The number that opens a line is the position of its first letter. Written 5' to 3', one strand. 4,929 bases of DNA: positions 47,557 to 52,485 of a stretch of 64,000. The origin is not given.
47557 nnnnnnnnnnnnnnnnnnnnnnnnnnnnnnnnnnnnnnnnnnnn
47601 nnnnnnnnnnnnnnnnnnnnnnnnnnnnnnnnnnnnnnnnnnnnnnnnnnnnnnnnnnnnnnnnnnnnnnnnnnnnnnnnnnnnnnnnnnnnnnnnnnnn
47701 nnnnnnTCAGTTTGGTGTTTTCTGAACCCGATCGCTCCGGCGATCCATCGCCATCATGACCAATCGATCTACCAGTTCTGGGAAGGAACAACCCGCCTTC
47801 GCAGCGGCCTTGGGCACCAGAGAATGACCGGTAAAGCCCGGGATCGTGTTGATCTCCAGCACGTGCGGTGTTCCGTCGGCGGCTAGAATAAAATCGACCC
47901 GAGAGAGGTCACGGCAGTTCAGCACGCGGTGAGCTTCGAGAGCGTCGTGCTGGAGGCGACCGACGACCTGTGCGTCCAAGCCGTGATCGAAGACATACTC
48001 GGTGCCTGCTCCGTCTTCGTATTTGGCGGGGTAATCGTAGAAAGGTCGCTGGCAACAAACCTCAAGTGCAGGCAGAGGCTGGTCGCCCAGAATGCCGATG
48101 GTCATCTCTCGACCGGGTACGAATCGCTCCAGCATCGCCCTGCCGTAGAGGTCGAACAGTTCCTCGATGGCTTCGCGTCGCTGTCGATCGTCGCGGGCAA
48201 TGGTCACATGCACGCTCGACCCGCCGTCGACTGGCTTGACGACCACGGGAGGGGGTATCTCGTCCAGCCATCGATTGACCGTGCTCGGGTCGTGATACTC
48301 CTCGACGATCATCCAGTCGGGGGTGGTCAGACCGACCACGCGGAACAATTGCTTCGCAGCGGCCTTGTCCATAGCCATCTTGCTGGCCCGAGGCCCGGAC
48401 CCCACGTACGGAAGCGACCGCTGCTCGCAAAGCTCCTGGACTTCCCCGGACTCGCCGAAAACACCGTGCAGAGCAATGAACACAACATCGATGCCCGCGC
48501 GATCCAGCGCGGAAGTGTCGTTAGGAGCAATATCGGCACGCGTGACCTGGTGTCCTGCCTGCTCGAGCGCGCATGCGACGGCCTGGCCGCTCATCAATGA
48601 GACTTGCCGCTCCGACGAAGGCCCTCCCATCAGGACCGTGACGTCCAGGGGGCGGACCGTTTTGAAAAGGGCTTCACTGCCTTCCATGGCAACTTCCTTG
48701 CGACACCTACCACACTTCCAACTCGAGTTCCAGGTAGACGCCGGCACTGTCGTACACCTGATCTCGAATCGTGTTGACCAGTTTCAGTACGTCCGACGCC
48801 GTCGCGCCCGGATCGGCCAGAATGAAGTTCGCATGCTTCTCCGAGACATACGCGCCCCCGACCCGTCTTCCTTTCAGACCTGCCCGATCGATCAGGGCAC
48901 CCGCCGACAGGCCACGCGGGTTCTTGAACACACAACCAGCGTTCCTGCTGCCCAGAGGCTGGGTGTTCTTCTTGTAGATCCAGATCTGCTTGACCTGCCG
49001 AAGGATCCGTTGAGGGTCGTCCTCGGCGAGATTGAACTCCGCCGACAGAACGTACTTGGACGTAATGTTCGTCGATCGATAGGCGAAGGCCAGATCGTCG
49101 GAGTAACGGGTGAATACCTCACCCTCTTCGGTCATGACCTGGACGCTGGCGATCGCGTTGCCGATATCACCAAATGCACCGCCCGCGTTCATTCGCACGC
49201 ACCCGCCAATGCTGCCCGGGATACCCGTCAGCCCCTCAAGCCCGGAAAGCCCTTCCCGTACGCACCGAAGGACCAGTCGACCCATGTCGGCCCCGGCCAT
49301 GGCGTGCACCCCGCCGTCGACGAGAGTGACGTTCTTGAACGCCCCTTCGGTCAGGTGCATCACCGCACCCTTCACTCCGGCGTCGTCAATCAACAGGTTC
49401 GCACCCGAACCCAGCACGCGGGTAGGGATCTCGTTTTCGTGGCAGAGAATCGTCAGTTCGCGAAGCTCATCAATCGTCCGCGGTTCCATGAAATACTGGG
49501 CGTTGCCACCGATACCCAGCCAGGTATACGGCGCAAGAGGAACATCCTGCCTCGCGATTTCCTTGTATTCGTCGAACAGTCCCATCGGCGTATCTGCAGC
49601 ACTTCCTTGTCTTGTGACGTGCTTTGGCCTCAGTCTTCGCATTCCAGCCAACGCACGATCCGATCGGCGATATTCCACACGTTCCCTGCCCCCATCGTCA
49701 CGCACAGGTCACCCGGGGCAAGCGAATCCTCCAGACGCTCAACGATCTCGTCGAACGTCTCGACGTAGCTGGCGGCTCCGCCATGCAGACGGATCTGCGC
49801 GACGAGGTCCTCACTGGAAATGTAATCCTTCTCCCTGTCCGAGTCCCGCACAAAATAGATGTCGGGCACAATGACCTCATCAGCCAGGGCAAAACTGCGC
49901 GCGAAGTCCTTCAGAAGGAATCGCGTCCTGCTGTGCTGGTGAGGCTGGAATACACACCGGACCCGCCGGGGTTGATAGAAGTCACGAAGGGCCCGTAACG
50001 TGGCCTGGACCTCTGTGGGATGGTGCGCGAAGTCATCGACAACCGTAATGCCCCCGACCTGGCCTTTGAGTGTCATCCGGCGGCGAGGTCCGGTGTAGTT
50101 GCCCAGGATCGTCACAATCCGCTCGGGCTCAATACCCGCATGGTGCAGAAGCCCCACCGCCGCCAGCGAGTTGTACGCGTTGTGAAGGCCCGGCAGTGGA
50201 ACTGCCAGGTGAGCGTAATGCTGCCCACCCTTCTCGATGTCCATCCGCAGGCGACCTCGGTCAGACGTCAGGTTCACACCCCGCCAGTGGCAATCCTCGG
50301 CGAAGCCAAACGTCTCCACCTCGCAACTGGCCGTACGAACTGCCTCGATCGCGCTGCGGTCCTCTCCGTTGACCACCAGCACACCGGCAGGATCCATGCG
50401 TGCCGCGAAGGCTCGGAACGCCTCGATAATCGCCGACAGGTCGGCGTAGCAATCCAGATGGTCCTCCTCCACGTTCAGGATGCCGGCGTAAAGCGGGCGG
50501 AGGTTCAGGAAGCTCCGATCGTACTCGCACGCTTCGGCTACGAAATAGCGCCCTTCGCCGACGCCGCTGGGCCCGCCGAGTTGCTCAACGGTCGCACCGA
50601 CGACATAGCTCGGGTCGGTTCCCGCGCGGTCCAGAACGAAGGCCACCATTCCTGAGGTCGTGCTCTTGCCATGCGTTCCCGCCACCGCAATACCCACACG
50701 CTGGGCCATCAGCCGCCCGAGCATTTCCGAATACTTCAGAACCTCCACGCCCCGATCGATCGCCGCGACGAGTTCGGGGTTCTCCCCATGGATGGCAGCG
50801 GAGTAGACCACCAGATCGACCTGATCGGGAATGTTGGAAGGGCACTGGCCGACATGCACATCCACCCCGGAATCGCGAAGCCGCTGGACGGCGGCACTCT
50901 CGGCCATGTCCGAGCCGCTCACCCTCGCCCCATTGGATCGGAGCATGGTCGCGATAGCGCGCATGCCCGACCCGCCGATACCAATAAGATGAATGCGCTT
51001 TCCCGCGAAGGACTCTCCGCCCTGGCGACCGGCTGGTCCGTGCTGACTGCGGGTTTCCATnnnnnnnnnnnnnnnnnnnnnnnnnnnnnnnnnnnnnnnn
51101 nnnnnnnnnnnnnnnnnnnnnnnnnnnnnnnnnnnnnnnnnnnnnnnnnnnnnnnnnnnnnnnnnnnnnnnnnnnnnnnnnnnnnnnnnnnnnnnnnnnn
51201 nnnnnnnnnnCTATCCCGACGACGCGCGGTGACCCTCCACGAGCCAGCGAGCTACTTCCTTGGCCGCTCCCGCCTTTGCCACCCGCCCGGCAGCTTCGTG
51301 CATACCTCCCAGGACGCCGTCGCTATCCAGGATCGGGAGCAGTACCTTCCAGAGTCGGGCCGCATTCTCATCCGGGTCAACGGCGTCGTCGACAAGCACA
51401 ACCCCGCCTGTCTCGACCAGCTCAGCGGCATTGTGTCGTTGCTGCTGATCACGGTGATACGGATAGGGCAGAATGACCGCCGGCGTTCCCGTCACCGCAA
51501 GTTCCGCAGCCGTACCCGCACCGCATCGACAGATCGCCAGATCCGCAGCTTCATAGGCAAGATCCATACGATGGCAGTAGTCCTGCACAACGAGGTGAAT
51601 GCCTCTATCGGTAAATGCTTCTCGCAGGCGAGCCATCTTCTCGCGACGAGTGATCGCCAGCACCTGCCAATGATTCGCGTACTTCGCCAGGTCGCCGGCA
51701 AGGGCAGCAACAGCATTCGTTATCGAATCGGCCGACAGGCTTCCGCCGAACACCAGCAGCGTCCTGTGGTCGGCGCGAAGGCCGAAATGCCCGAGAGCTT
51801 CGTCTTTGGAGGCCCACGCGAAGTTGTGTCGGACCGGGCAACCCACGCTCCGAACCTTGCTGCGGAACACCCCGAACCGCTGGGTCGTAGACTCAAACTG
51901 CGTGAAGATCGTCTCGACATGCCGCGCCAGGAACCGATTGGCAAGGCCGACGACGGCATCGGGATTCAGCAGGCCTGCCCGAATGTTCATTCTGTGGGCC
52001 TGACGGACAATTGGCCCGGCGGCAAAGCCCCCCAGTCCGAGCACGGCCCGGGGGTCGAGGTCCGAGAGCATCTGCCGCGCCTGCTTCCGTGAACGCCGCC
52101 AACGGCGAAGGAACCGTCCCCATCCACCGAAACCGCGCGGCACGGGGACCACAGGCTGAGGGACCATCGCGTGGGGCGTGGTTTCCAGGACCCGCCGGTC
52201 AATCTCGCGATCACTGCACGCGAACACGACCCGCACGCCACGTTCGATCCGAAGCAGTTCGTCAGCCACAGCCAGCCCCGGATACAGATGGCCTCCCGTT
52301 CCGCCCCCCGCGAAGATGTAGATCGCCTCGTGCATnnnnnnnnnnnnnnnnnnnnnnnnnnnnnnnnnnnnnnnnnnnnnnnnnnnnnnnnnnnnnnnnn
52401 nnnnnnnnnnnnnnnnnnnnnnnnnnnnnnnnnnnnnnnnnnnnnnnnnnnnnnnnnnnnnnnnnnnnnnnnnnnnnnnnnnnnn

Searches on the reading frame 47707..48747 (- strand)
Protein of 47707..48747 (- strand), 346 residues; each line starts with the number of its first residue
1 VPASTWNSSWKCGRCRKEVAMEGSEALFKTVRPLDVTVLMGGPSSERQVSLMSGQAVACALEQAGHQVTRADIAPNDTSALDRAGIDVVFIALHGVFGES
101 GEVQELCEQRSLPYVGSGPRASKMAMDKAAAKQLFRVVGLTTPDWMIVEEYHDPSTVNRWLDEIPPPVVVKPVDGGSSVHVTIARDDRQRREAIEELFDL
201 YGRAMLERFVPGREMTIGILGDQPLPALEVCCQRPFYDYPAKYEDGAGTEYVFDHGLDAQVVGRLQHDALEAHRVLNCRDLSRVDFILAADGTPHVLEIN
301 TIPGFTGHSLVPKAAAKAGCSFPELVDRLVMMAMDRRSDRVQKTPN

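Call 4: search_protein_families(library=pfam, proteins=[window:47707-48747:-])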
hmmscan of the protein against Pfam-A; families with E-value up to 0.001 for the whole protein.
window:47707-48747:- (346 aa): 5 families
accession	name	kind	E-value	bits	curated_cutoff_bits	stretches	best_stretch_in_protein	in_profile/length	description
PF07478.18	Dala_Dala_lig_C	-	4e-45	154.3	24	1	134-330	1-203/204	D-ala D-ala ligase C-terminus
PF01820.27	Dala_Dala_lig_N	-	1e-18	68.4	34.6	2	83-117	87-121/121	D-ala D-ala ligase N-terminus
PF02655.19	ATP-grasp_3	-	7.9e-10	39.5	23.2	1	127-301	3-155/160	ATP-grasp domain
PF14397.11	ATPgrasp_ST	-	2.3e-05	24.2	31.4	0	123-190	17-87/278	Sugar-transfer associated ATP-grasp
PF08443.16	RimK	-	0.00065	19.8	21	0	125-308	1-172/188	RimK-like ATP-grasp domain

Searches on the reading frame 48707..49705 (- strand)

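Call 4: search_protein_families(library=pfam, proteins=[window:48707-49705:-])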
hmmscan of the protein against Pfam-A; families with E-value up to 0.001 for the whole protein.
window:48707-49705:- (332 aa): 2 families
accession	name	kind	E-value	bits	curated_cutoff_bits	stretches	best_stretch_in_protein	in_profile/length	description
PF02873.21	MurB_C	-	2.3e-32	111.6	27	1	234-331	2-98/99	UDP-N-acetylenolpyruvoylglucosamine reductase, C-terminal domain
PF01565.28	FAD_binding_4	-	2.6e-18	66.5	26.4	1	70-198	2-136/139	FAD binding domain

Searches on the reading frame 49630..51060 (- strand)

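Call 4: search_protein_families(library=pfam, proteins=[window:49630-51060:-])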
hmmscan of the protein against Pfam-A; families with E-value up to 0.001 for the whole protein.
window:49630-51060:- (476 aa): 4 families
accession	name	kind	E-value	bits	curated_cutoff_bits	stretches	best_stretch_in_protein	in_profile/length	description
PF01225.30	Mur_ligase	-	3.9e-26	91.7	21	1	22-121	1-94/95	Mur ligase family, catalytic domain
PF02875.26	Mur_ligase_C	-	1.7e-24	87.5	28.4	1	327-459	1-127/127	Mur ligase, glutamate ligase domain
PF08245.18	Mur_ligase_M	-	6.5e-24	85.4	24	1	126-304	1-199/200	Mur ligase middle domain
PF21799.2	MurD-like_N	-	2e-06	28.4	27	1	22-108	2-87/88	Mur ligase MurD-like, N-terminal domain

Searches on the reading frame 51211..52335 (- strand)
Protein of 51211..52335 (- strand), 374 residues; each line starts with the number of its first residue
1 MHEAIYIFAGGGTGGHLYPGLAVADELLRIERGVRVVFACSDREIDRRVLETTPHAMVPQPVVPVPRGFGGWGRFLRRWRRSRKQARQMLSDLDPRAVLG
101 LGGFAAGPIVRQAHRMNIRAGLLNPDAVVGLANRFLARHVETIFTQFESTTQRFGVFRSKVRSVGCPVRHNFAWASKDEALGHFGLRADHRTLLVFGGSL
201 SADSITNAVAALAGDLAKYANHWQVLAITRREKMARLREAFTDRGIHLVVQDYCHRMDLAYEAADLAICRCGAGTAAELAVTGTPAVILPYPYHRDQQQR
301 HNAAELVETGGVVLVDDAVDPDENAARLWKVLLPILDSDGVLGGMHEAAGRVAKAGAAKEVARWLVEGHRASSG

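Call 4: search_protein_families(library=pfam, proteins=[window:51211-52335:-])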
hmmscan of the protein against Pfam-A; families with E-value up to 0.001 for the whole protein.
window:51211-52335:- (374 aa): 2 families
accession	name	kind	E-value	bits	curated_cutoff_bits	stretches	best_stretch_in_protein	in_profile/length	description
PF04101.22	Glyco_tran_28_C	-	2.7e-27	96.3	22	1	192-338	1-143/166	Glycosyltransferase family 28 C-terminal domain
PF03033.26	Glyco_transf_28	-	6.7e-19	68.8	26.2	1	7-144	2-138/139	Glycosyltransferase family 28 N-terminal domain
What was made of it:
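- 51211..52335 (-): murG (downstream neighbour). PF03033 + PF04101 (call 4)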
